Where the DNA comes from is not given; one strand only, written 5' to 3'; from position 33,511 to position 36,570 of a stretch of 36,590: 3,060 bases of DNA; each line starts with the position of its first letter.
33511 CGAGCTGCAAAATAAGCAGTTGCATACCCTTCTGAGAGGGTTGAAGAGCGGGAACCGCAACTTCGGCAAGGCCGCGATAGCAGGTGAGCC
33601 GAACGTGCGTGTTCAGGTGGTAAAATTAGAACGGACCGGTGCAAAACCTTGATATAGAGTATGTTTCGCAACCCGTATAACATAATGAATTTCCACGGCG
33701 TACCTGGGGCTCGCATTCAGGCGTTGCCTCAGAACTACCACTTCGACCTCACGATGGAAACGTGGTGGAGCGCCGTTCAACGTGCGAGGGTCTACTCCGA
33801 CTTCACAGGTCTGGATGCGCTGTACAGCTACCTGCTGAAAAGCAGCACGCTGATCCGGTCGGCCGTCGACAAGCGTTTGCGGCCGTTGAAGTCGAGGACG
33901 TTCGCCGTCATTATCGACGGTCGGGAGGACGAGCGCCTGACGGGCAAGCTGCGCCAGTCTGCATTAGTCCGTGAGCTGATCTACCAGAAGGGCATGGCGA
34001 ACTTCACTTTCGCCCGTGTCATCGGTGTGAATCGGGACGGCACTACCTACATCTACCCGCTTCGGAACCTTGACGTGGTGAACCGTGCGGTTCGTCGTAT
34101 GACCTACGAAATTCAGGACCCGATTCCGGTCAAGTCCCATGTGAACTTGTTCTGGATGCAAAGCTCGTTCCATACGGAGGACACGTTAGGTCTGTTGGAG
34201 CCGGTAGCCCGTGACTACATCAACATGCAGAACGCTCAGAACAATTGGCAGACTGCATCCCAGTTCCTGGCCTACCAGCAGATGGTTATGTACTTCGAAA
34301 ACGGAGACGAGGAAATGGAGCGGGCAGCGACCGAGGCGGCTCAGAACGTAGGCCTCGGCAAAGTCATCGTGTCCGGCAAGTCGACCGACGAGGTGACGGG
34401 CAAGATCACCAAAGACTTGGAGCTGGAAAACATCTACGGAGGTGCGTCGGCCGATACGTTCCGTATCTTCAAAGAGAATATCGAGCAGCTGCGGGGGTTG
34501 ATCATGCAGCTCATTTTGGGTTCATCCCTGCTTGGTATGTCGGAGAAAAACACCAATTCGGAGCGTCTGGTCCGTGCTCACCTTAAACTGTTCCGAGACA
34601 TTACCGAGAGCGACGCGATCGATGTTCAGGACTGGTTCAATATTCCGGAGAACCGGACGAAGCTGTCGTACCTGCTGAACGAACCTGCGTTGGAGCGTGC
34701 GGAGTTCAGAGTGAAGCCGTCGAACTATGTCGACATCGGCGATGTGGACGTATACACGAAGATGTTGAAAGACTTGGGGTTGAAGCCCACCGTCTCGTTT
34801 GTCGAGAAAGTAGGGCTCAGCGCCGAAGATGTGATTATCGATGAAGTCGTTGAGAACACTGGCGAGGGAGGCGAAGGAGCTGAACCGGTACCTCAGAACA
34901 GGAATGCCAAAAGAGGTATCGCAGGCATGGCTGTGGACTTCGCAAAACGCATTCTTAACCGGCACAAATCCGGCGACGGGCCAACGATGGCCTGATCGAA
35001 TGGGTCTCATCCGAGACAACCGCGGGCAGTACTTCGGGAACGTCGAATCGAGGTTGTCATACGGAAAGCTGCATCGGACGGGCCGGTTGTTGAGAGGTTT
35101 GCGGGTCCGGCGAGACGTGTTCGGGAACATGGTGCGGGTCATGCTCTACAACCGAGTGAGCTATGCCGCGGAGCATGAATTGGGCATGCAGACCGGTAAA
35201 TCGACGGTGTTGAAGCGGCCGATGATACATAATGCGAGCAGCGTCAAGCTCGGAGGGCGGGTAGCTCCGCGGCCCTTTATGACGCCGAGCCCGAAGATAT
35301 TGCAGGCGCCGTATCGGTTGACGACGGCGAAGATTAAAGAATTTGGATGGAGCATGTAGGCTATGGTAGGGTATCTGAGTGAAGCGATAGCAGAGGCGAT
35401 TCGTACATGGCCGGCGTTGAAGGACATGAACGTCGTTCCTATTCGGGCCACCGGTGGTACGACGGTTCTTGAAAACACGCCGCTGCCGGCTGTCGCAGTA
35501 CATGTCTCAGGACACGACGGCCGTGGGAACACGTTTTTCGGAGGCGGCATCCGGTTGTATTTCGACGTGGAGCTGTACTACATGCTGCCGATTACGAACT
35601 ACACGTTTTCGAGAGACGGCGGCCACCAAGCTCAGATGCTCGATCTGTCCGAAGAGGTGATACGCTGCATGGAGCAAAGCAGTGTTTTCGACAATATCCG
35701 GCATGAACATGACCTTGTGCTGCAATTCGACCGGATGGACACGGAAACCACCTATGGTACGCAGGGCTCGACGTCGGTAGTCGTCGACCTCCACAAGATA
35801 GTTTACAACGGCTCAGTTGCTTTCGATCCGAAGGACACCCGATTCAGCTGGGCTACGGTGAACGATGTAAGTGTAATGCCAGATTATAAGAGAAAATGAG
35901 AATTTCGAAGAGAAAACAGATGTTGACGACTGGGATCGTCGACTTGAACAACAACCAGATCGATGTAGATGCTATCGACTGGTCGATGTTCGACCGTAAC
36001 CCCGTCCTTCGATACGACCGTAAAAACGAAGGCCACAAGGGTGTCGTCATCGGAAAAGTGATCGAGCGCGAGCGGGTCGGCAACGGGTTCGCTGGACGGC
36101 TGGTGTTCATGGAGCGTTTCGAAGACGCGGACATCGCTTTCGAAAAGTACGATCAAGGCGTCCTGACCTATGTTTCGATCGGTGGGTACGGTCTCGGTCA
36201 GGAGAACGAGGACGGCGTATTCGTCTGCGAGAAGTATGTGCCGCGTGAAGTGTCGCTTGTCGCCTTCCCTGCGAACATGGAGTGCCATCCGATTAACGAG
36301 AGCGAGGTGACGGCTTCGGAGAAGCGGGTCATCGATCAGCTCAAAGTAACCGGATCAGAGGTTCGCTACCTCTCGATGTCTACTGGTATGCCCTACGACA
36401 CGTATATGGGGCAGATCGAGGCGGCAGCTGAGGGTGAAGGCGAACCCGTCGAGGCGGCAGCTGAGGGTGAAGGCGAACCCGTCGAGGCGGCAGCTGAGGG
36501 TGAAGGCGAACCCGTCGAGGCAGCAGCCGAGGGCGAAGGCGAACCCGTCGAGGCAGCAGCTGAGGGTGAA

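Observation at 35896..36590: One ORF across the genome junction fuses prohead protease, an 8-11 x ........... repeat linker and the capsid-sized domain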

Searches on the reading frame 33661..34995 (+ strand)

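Call 8: search_protein_families(library=phrogs, proteins=[window:33661-34995:+], max_evalue=0.01)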
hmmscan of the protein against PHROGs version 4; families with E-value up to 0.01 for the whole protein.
window:33661-34995:+ (444 aa): 0 families

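Call 9: search_protein_families(library=pfam, proteins=[window:33661-34995:+], max_evalue=0.01)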
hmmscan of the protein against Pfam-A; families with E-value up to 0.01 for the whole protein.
window:33661-34995:+ (444 aa): 2 families
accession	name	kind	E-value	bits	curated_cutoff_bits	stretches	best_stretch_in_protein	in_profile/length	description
PF06074.18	Portal_Mu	-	3.1e-12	46.9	23.9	1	54-382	3-331/336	Portal protein of Mu bacteriophage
PF22830.1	CATSPERB_head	-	0.007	16.4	27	0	199-272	2-77/179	CATSPERB head domain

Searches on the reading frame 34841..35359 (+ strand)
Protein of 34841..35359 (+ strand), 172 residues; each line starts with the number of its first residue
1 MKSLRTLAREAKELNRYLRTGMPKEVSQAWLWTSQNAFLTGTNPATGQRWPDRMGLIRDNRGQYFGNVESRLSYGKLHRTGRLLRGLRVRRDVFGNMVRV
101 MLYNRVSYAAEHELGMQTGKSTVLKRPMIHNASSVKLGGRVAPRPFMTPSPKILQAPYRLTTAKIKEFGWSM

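Call 8: search_protein_families(library=phrogs, proteins=[window:34841-35359:+], max_evalue=0.01)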
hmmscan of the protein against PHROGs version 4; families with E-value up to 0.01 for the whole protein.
window:34841-35359:+ (172 aa): 1 family
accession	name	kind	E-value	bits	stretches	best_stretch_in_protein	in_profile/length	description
phrog_26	-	connector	4.9e-07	30.5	1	5-152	92-213/321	tail completion or Neck1 protein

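Call 9: search_protein_families(library=pfam, proteins=[window:34841-35359:+], max_evalue=0.01)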
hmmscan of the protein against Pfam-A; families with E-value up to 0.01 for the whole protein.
window:34841-35359:+ (172 aa): 0 families

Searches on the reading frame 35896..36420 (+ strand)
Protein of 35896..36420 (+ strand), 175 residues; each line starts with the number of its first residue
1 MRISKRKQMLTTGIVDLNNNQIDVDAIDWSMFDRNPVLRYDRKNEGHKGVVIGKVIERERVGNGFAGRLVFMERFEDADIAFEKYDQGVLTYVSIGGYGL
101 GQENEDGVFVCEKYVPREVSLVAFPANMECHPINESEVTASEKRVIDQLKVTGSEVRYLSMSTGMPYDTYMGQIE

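Call 36: search_solved_structures(query=A3, max_evalue=1, show_alignments=2)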
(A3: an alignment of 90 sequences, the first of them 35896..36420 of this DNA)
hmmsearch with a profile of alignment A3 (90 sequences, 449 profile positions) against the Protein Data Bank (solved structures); distinct sequences matched with E-value up to 1: 7.
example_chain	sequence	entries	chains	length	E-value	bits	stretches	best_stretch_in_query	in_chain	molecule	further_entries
9sz9_AA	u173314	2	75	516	3.8e-05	26.2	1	89-202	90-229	Major capsid protein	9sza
30ff_Dc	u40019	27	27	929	0.00085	21.7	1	145-193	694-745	Transcription initiation factor TFIID subunit 3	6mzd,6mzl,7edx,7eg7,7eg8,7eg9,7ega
8iqf_A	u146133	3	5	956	0.25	13.6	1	138-231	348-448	Chromatin assembly factor 1 subunit A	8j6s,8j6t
8iqg_A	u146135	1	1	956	0.25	13.6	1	138-231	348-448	Chromatin assembly factor 1 subunit A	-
9e5c_1m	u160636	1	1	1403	0.26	13.5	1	193-310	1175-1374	Transglutaminase-like domain-containing protein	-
8q5h_K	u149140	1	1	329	0.77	12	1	140-249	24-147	Kinetochore scaffold 1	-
6aqy_A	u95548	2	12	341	0.91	11.7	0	35-88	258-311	gdp-l-fucose synthetase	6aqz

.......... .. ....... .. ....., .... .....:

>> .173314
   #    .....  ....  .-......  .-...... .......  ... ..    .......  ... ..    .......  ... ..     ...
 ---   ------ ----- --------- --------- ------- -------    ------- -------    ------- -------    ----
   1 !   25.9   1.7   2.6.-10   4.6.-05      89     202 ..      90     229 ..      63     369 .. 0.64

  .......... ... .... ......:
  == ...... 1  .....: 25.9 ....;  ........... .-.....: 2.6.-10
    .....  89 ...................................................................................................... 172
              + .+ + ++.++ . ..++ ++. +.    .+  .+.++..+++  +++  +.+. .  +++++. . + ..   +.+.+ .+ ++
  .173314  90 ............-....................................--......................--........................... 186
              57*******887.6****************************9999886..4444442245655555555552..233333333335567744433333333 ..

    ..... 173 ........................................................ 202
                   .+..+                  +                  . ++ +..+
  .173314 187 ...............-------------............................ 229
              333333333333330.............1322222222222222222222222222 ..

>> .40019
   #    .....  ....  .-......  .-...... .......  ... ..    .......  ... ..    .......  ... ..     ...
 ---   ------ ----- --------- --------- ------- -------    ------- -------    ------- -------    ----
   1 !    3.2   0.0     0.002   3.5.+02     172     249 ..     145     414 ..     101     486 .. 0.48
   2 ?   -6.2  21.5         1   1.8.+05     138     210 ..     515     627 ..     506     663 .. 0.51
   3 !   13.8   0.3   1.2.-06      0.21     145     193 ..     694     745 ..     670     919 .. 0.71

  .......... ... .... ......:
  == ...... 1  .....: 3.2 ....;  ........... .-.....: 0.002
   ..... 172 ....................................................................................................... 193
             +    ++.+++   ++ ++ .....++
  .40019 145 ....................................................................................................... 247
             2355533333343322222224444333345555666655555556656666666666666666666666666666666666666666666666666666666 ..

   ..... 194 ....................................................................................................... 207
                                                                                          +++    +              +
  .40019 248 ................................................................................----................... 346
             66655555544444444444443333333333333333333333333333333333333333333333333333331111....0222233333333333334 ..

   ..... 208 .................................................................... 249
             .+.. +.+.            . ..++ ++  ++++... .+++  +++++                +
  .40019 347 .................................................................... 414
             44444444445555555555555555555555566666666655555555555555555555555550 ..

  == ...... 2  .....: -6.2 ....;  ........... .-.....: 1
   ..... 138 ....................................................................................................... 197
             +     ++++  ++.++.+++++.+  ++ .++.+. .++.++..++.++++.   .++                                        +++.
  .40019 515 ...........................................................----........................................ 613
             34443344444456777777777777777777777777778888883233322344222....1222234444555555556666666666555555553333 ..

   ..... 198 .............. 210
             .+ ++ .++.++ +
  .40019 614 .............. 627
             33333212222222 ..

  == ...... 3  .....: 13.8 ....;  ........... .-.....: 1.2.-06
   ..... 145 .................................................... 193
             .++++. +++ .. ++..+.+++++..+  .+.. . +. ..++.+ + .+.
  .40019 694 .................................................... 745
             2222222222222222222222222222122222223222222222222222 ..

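Call 42: predict_structure(alignment_id=A3)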
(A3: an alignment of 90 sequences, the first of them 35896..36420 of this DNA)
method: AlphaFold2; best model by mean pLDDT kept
length: 175 residues; sequences in the alignment: 90
mean_pLDDT: 87.4   pTM: 0.80
mean pLDDT of the five models: 87.4, 86.8, 86.5, 86.0, 85.9
residues with pLDDT >= 90: 132; 70-90: 13; 50-70: 8; < 50: 22
segments of 3 or more residues with pLDDT < 50: 142-152, 165-175
pLDDT, mean of each block of 10 residues (from residue 1): 97 96 97 98 94 98 96 98 97 97 95 97 96 83 45 73 50 44
secondary structure, 60 per line:
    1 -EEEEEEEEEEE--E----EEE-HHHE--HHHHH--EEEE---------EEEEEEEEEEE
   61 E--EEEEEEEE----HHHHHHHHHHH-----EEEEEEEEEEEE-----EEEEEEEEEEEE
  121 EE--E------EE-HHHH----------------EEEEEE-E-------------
elements in order: E2-12 E20-22 H30-34 E37-40 E50-61 E64-71 H76-86 E92-103 E109-122 H135-138 E155-160

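Call 44: fold_search(model_id=the predicted structure, library=pdb)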
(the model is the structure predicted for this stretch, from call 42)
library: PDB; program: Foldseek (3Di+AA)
matches with E <= 10: 401; with E <= 0.001: 0
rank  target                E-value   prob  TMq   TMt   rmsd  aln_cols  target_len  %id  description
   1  5jbl_B                3.5e-03  1.00  0.55  0.58   3.8       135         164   12  Structure of the bacteriophage T4 capsid assembly protease, gp21. (released 2016-12-07)
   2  5jbl_A                6.0e-03  1.00  0.54  0.57   3.6       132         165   12  Structure of the bacteriophage T4 capsid assembly protease, gp21. (released 2016-12-07)
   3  5jbl_C                8.0e-03  1.00  0.53  0.55   4.0       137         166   13  Structure of the bacteriophage T4 capsid assembly protease, gp21. (released 2016-12-07)
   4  9n8w_B                9.2e-02  0.18  0.21  0.06  10.1       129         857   16  Intermembrane lipid transport complex LetAB from Escherichia coli (Crosslinked, Composite model corresponding to Map 1 (released 2025-07-16)
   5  5iy6_T                1.2e-01  0.09  0.18  0.15  18.1       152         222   14  Human holo-PIC in the closed state (released 2016-05-18)
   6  9n8w_D                1.2e-01  0.16  0.21  0.06  10.2       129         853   16  Intermembrane lipid transport complex LetAB from Escherichia coli (Crosslinked, Composite model corresponding to Map 1 (released 2025-07-16)
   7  7eg9_T                1.3e-01  0.12  0.18  0.27  11.7       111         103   11  TFIID-based intermediate PIC on SCP promoter (released 2021-05-05)
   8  7edx_T                1.3e-01  0.12  0.18  0.25  11.7       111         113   11  p53-bound TFIID-based core PIC on HDM2 promoter (released 2021-05-05)
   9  9n8w_G                1.5e-01  0.14  0.21  0.06  11.0       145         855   14  Intermembrane lipid transport complex LetAB from Escherichia coli (Crosslinked, Composite model corresponding to Map 1 (released 2025-07-16)
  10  8do8_A                1.6e-01  0.06  0.13  0.13  13.3       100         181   16  Crystal structure ATG9 HDIR in complex with the ATG13:ATG101 HORMA dimer (released 2022-11-23)
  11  9n8x_D                1.8e-01  0.20  0.21  0.06   7.5        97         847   15  Intermembrane lipid transport complex LetAB from Escherichia coli (Composite model corresponding to Map 2) (released 2025-11-05)
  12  4v0t_A                2.1e-01  0.35  0.33  0.28   9.0       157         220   11  Monomeric pseudorabies virus protease pUL26N at 2.1 A resolution (released 2015-07-15)
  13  2pbk_A                2.2e-01  0.44  0.37  0.29   9.0       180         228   12  Crystal structure of KSHV protease in complex with hexapeptide phosphonate inhibitor (released 2007-12-25)
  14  1o6e_A                2.4e-01  0.63  0.37  0.29   6.9       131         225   10  Epstein-Barr virus protease (released 2002-11-14)
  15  3rh7_B                2.4e-01  0.04  0.15  0.10  19.7       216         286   12  Crystal structure of a putative oxidoreductase (SMa0793) from Sinorhizobium meliloti 1021 at 3.00 A resolution (released 2011-06-08)
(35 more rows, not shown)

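Call 67: search_protein_families(library=pfam, alignment_id=A3, max_evalue=0.01)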
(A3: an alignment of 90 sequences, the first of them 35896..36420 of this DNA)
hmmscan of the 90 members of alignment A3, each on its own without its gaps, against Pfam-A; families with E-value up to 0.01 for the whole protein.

A. member 1, window:35896-36420:+ (175 aa): 0 families

B. families by the number of members that match (of 90 scanned): 14 families
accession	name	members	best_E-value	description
PF04586.22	Peptidase_S78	60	6.5e-15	Caudovirus prohead serine protease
PF10123.14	Mu-like_Pro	17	5.4e-08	Mu-like prophage I protein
PF02183.23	HALZ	1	0.00058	Homeobox associated leucine zipper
PF15294.11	Leu_zip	1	0.0015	Leucine zipper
PF13093.11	FTA4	1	0.0016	Kinetochore complex Fta4 of Sim4 subunit, or CENP-50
PF11559.13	ADIP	1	0.0022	Afadin- and alpha -actinin-Binding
PF07071.17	KDGP_aldolase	1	0.0033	KDGP aldolase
PF25662.1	AdSDV_VP1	1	0.0045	Densovirus VP1 protein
PF09012.17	FeoC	1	0.0046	FeoC like transcriptional regulator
PF23432.1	DUF7118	1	0.0047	Domain of unknown function (DUF7118)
PF22813.1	TcaA_2nd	1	0.005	TcaA protein second domain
PF10279.14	Latarcin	1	0.0066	Latarcin precursor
PF04147.17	Nop14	1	0.0077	Nop14-like family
PF18504.6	Csm1_N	1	0.0081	Csm1 N-terminal domain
